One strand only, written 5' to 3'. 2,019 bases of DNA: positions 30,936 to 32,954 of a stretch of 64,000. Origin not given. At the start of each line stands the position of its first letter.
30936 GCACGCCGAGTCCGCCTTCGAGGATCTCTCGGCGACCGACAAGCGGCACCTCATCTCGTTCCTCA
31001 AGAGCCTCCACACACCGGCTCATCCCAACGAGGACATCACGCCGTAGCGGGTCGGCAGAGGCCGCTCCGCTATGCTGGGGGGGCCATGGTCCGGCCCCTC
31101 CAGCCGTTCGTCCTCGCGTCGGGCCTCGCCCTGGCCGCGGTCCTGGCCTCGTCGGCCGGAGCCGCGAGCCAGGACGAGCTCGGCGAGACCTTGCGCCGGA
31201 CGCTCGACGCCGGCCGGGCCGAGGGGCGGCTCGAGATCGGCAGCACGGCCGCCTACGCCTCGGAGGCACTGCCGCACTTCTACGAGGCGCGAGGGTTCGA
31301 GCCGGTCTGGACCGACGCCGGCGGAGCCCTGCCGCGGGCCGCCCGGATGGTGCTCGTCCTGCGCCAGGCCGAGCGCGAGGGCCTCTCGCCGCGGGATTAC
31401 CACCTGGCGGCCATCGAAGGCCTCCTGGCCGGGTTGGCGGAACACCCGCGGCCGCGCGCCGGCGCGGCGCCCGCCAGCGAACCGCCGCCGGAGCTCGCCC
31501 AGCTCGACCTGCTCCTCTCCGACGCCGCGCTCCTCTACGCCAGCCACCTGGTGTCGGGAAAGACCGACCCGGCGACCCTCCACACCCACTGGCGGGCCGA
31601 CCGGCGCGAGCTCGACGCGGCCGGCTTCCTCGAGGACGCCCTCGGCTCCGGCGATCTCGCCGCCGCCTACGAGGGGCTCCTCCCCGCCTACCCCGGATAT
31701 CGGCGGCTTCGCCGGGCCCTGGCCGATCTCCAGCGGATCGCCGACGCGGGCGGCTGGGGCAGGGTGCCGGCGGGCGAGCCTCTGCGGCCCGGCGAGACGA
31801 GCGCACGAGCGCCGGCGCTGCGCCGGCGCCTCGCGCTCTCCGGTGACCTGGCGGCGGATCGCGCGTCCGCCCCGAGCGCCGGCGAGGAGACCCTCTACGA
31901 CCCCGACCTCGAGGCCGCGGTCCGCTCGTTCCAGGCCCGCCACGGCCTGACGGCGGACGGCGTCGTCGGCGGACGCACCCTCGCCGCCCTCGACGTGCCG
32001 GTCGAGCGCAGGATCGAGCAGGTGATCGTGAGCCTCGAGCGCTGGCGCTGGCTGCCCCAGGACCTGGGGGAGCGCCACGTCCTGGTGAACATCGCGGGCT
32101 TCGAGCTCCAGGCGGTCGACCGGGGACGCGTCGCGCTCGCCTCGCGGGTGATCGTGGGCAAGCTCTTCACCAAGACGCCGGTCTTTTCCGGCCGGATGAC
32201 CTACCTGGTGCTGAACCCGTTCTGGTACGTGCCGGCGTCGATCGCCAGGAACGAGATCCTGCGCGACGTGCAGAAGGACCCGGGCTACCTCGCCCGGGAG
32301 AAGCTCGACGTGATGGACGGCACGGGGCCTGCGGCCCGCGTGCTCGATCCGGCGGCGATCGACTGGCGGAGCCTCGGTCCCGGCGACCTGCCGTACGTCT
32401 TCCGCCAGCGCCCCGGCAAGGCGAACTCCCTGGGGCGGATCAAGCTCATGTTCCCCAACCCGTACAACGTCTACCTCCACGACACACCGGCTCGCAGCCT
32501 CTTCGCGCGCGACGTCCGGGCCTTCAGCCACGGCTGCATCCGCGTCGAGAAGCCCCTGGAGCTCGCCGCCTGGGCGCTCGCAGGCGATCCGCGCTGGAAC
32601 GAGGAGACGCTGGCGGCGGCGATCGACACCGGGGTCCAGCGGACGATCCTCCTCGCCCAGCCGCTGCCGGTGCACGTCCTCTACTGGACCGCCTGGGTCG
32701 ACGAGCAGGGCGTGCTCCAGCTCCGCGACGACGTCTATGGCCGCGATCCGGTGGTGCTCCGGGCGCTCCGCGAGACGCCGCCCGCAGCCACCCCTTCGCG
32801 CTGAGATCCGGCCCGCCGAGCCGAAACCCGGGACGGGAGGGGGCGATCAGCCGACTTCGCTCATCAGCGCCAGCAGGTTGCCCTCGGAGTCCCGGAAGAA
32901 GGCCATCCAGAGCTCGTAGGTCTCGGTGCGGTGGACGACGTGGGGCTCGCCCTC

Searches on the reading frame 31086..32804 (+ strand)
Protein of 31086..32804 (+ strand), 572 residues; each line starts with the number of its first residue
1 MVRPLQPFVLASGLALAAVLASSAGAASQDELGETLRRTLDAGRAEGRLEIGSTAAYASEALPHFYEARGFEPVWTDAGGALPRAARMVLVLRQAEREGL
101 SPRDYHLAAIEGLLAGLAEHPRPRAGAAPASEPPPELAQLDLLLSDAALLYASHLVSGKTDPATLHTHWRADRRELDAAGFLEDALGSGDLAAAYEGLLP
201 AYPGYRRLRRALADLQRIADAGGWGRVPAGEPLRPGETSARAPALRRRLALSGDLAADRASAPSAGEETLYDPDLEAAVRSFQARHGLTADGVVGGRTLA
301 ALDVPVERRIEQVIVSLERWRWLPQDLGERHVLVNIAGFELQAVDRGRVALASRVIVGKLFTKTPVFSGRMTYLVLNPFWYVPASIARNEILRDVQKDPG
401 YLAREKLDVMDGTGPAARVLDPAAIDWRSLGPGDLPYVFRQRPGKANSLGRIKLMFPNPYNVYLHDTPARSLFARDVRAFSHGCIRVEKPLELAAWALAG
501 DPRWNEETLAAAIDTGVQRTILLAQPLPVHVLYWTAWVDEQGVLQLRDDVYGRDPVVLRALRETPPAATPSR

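Call 15: search_protein_families(library=pfam, proteins=[window:31086-32804:+], max_evalue=0.00001)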
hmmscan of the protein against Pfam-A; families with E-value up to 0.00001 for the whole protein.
window:31086-32804:+ (572 aa): 3 families
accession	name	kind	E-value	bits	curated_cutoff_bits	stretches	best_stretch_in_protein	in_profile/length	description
PF20142.4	Scaffold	-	1.1e-37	130.3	24.6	1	61-212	2-139/139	Scaffold domain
PF03734.19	YkuD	-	8.8e-23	81.9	23.4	1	330-502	2-143/146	L,D-transpeptidase catalytic domain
PF01471.23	PG_binding_1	-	8.4e-11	42.3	23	1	267-302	22-57/57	Putative peptidoglycan binding domain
